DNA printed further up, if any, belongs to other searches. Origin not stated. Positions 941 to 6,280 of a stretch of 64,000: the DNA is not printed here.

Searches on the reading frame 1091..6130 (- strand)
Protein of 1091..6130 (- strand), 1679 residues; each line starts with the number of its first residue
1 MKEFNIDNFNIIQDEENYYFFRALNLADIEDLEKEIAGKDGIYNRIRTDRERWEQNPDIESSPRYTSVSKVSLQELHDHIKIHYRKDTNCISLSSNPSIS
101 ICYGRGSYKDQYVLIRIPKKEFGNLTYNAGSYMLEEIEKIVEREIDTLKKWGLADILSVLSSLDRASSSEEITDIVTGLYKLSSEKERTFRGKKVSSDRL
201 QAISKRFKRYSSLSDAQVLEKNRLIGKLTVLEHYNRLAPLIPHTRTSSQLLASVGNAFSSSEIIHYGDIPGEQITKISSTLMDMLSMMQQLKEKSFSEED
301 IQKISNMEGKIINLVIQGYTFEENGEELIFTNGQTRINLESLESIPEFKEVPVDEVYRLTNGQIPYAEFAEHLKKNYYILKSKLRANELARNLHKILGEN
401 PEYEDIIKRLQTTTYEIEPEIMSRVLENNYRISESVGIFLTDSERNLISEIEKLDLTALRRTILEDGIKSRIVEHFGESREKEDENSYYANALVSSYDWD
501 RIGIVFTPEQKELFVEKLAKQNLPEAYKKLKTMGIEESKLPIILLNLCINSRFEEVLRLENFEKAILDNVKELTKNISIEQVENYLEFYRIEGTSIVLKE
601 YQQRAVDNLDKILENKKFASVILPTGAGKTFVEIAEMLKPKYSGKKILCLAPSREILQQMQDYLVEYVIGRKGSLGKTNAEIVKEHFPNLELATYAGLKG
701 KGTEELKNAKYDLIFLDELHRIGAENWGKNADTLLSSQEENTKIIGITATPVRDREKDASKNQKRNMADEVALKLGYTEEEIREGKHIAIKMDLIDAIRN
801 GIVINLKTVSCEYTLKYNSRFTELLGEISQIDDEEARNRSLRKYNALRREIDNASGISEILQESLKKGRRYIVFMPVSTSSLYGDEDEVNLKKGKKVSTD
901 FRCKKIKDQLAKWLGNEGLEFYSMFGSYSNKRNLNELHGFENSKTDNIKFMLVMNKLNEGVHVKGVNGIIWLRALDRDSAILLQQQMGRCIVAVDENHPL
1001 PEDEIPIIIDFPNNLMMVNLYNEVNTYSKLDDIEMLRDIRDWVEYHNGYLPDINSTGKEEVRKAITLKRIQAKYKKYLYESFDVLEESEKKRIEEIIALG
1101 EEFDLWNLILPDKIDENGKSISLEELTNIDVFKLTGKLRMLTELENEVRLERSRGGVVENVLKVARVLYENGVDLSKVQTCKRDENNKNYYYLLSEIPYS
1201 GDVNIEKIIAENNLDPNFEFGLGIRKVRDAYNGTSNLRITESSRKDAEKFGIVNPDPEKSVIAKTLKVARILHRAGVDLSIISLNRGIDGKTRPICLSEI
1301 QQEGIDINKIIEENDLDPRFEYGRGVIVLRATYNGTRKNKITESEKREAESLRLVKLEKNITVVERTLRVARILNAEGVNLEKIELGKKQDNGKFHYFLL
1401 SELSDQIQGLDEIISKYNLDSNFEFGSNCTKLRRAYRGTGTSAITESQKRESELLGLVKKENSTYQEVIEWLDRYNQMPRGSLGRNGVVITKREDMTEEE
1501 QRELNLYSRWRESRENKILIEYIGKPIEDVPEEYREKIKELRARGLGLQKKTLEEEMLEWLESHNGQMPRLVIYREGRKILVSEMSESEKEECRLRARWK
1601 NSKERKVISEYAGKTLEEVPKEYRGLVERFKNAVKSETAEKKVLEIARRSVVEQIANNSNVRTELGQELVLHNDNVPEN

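Call 7: search_protein_families(library=pfam, proteins=[window:1091-6130:-], max_evalue=0.01)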
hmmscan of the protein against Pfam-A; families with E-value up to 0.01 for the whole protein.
window:1091-6130:- (1679 aa): 5 families
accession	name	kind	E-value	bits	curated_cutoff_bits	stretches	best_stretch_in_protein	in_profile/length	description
PF04851.21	ResIII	-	5.3e-21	75.7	22.5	1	596-753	2-164/164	Type III restriction enzyme, res subunit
PF00270.35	DEAD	-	2.4e-13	50.6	26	1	601-754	3-163/167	DEAD/DEAH box helicase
PF07652.20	Flavi_DEAD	-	0.00015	22.2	21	1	616-762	4-147/148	Flavivirus DEAD domain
PF00271.37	Helicase_C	-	0.0011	19.6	23.5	0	909-990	27-106/110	Helicase conserved C-terminal domain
PF18766.7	SWI2_SNF2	-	0.0067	16.5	26.7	0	602-760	2-164/221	SWI2/SNF2 ATPase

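Call 95: search_protein_families(library=padloc, proteins=[window:1091-6130:-], max_evalue=0.001)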
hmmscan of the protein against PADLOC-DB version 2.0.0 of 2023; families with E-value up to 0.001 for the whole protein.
window:1091-6130:- (1679 aa): 1 family
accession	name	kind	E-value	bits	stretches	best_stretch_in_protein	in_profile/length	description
PDLC01759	Cas3b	-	5.1e-05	20.2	1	575-673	188-285/711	-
